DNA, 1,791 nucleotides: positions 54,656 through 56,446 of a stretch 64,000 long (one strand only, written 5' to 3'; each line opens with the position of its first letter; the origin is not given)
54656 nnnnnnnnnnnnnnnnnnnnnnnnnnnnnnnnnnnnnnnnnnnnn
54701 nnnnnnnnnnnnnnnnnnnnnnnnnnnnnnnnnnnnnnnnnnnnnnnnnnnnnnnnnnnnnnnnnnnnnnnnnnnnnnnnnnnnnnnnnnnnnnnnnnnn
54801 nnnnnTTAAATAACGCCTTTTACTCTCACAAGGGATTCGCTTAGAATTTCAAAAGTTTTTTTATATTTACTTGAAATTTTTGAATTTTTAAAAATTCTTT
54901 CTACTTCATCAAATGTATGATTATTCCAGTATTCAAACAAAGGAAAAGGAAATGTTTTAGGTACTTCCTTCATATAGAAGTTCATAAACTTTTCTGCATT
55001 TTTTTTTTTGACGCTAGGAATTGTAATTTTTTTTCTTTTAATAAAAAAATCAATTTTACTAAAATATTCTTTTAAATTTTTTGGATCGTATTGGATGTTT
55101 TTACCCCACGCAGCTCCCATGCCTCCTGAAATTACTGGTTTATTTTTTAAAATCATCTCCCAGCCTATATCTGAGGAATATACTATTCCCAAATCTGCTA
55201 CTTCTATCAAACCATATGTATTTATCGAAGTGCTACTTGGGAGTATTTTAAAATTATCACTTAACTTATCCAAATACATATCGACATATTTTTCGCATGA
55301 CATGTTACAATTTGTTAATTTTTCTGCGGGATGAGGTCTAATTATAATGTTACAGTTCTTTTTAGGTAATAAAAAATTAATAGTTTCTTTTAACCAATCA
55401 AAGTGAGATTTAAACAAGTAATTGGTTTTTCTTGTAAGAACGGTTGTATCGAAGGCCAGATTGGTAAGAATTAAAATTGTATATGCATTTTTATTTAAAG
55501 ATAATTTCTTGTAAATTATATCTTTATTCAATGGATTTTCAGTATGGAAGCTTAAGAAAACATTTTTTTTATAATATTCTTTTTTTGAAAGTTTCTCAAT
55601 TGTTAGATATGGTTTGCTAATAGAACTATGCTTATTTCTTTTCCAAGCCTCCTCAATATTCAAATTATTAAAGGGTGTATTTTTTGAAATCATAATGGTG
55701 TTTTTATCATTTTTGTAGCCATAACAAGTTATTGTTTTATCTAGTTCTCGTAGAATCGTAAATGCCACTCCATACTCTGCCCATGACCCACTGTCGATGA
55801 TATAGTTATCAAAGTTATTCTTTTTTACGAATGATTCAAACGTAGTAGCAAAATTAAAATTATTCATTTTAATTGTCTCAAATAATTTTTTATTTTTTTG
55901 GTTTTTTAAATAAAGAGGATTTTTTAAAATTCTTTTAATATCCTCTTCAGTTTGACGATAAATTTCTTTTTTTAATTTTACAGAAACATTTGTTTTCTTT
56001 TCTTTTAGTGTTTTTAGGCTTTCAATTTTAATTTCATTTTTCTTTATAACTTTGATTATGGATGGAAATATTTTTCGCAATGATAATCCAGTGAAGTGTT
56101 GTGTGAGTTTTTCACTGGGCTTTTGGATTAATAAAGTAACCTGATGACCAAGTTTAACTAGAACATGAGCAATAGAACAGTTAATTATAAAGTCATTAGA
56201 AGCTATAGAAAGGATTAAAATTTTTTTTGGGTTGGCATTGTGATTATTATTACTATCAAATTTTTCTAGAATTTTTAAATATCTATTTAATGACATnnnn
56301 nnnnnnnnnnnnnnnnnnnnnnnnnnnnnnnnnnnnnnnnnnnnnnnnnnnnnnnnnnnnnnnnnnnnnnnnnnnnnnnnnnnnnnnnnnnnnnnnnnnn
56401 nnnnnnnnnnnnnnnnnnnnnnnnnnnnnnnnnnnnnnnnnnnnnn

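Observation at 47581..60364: Predicted CDP-linked branched-chain 3,6-dideoxyhexose (yersiniose-like) pathway, split in two and lacking an E3 reductase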

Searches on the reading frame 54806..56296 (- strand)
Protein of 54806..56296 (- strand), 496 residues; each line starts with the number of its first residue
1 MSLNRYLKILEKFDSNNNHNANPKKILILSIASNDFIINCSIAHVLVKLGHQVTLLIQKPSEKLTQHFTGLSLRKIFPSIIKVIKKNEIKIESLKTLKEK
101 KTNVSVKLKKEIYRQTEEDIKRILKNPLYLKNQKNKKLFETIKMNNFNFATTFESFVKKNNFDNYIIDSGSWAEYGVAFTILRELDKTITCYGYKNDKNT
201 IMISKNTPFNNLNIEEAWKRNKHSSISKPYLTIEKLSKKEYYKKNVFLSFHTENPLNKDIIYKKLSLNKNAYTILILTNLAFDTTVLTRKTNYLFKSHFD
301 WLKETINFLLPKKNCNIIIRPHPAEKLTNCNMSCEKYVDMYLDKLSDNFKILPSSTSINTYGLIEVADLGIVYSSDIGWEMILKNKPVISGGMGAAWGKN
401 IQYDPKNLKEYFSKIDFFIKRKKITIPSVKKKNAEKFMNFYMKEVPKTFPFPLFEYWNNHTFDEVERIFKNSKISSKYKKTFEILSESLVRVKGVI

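Call 3: search_protein_families(library=ncbifam, proteins=[window:54806-56296:-])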
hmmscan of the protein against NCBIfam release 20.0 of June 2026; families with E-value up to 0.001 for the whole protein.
window:54806-56296:- (496 aa): 0 families

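Call 4: search_protein_families(library=pfam, proteins=[window:54806-56296:-])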
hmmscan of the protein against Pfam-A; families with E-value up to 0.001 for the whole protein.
window:54806-56296:- (496 aa): 0 families

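Call 80: search_solved_structures(query=window:54806-56296:-, max_evalue=0.01)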
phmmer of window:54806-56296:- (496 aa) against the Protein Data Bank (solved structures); distinct sequences matched with E-value up to 0.01: 0.

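Call 88: search_solved_structures(query=A3, max_evalue=1)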
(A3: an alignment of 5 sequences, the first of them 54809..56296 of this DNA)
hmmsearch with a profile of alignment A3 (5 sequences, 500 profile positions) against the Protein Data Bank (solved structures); distinct sequences matched with E-value up to 1: 3.
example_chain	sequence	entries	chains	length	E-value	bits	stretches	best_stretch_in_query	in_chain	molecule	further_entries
6tx2_A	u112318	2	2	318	0.14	14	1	402-456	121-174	Histone PARylation factor 1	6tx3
6x0l_O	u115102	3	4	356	0.17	13.7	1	402-456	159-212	Histone PARylation factor 1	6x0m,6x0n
6hat_A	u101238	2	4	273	0.47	12.2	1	24-118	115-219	mRNA export factor ICP27 homolog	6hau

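Call 90: find_homologous_proteins(query=window:54809-56296:-, max_evalue=0.001)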
Query window:54809-56296:- (496 aa): 15 proteins with E <= 0.001 among 8000 candidates.
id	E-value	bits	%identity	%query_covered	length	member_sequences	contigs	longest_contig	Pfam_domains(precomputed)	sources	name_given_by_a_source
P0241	0.0e+0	1084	99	100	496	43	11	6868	-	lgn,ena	-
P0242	3.0e-292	988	90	100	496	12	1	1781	-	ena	-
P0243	1.9e-289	978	90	100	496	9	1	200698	-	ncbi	-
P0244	5.1e-233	792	72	100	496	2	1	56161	-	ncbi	-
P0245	7.7e-233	792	73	100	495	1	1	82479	-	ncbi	-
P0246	3.9e-228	776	71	100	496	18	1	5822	-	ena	-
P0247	5.1e-163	562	56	100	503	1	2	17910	-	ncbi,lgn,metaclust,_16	metaclust:\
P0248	1.3e-158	547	55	100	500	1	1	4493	-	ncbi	-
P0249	8.7e-129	449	50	96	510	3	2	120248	PF05159.21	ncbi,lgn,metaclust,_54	metaclust:\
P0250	8.8e-80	287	34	97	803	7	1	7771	PF05159.21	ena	-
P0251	9.1e-80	287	34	95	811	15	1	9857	PF05159.21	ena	-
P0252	1.1e-78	284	30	95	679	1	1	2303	-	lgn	-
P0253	3.2e-11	61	24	58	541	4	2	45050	-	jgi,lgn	-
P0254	8.0e-9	53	27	30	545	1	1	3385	-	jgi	jgi:hypothetical protein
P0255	1.7e-8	52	25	41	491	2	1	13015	-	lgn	-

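Call 98: predict_structure(alignment_id=A4)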
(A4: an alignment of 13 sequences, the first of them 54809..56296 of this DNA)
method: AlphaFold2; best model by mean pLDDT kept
length: 496 residues; sequences in the alignment: 13
mean_pLDDT: 77.3   pTM: 0.77
mean pLDDT of the five models: 77.3, 77.0, 76.6, 73.5, 73.0
residues with pLDDT >= 90: 106; 70-90: 245; 50-70: 112; < 50: 33
segments of 3 or more residues with pLDDT < 50: 61-70, 227-230, 284-291, 493-496
pLDDT, mean of each block of 10 residues (from residue 1): 87 73 89 78 92 84 41 72 90 68 77 74 59 78 85 90 85 75 88 76 67 60 51 67 62 66 91 86 48 63 90 93 64 71 80 79 90 78 90 77 89 95 88 81 78 81 89 85 83 49
secondary structure, 60 per line:
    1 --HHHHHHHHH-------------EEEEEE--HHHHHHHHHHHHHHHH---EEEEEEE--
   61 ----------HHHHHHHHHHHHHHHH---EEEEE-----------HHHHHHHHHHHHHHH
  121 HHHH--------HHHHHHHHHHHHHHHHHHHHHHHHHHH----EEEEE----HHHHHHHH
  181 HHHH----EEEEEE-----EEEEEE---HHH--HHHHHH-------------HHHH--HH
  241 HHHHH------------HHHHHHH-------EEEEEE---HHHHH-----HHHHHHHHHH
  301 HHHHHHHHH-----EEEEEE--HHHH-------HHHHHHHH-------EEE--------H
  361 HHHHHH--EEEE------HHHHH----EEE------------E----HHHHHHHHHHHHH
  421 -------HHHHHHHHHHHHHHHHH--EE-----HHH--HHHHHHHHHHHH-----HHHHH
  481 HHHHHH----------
elements in order: H3-11 E25-30 H33-48 E52-58 H71-86 E90-94 H106-124 H133-159 E164-168 H173-184 E189-194 E200-205 H214-219 H233-236 H239-245 H258-264 E272-277 H281-285 H291-309 E315-320 H323-326 H334-341 E349-351 H360-366 E369-372 H379-383 E388-390 H408-420 H428-444 H459-470 H476-486

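Call 100: fold_search(model_id=the predicted structure, library=pdb)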
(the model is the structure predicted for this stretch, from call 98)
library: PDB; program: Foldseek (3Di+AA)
matches with E <= 10: 1501; with E <= 0.001: 141
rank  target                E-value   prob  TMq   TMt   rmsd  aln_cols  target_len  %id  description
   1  7mi0                  8.2e-08  1.00  0.28  0.34  16.1       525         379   14  Crystal Structure of Glycosyltransferase from Rickettsia africae ESF-5 (released 2021-04-28)
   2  3dzc_A                1.6e-07  1.00  0.25  0.32  16.4       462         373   12  2.35 Angstrom resolution structure of WecB (VC0917), a UDP-N-acetylglucosamine 2-epimerase from Vibrio cholerae. (released 2008-08-12)
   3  8xfw_B                3.3e-07  1.00  0.25  0.28  17.8       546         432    9  Crystal structure of MiCGT(M148A/V190T/S121D) in complex with UDP (released 2024-12-18)
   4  8syd_B                3.9e-07  1.00  0.28  0.35  13.4       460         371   10  X-ray crystal structure of UDP-2,3-diacetamido-2,3-dideoxy-glucuronic acid-2-epimerase from Thermus thermophilus strai (released 2023-09-13)
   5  1f6d_A                4.1e-07  1.00  0.28  0.36  13.0       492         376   10  THE STRUCTURE OF UDP-N-ACETYLGLUCOSAMINE 2-EPIMERASE FROM E. COLI. (released 2000-12-13)
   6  6ij7_B                7.1e-07  1.00  0.25  0.29  15.1       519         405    9  Crystal Structure of Arabidopsis thaliana UGT89C1 (released 2019-09-18)
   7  3ia7_A                1.1e-06  1.00  0.26  0.31  16.8       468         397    9  Crystal Structure of CalG4, the Calicheamicin Glycosyltransferase (released 2010-06-02)
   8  6zn1                  1.5e-06  1.00  0.30  0.35  14.7       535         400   10  Trehalose transferase bound to alpha-D-glucopyranosyl-beta-galactopyranose from Thermoproteus uzoniensis (released 2021-01-20)
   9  8sxw_B                2.2e-06  1.00  0.26  0.34  13.3       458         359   12  X-ray crystal structure of UDP- 2,3-diacetamido-2,3-dideoxy-glucuronic acid-2-epimerase from Thermus thermophilus stra (released 2023-09-13)
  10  8x8p_A                2.2e-06  1.00  0.25  0.26  15.5       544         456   12  Phenylethanol rhamnosyltransferase (CmGT3) (released 2024-04-17)
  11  6zmz                  2.3e-06  1.00  0.31  0.37  14.6       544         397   10  UDPG-bound Trehalose transferase from Thermoproteus uzoniensis (released 2020-09-30)
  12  7qsg_A                2.3e-06  1.00  0.24  0.29  17.3       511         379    9  Methylmannose polysaccharide mannosyltransferase from M. hassiacum (released 2023-01-25)
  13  4neq                  2.4e-06  1.00  0.25  0.33  15.4       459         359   11  The structure of UDP-GlcNAc 2-epimerase from Methanocaldococcus jannaschii (released 2014-04-23)
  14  5xvs_B                2.6e-06  1.00  0.24  0.31  15.4       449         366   12  Crystal structure of UDP-GlcNAc 2-epimerase NeuC complexed with UDP (released 2018-04-11)
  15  1f6d_D                2.6e-06  1.00  0.23  0.30  15.9       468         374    9  THE STRUCTURE OF UDP-N-ACETYLGLUCOSAMINE 2-EPIMERASE FROM E. COLI. (released 2000-12-13)
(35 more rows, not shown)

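Call 108: search_protein_families(library=pfam, proteins=[window:54809-56296:-], max_evalue=5)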
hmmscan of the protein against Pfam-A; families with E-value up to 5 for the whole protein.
window:54809-56296:- (496 aa): 3 families
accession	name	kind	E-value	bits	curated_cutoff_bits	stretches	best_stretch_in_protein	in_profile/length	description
PF05159.20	Capsule_synth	-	0.024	14.5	20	1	264-392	138-262/310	Capsule polysaccharide biosynthesis protein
PF16473.11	Rv2179c-like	-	0.029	14.5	27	1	396-483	102-156/177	3'-5' exoribonuclease Rv2179c-like domain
PF00657.28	Lipase_GDSL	-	0.17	12.4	23.6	1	7-88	61-134/208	GDSL-like Lipase/Acylhydrolase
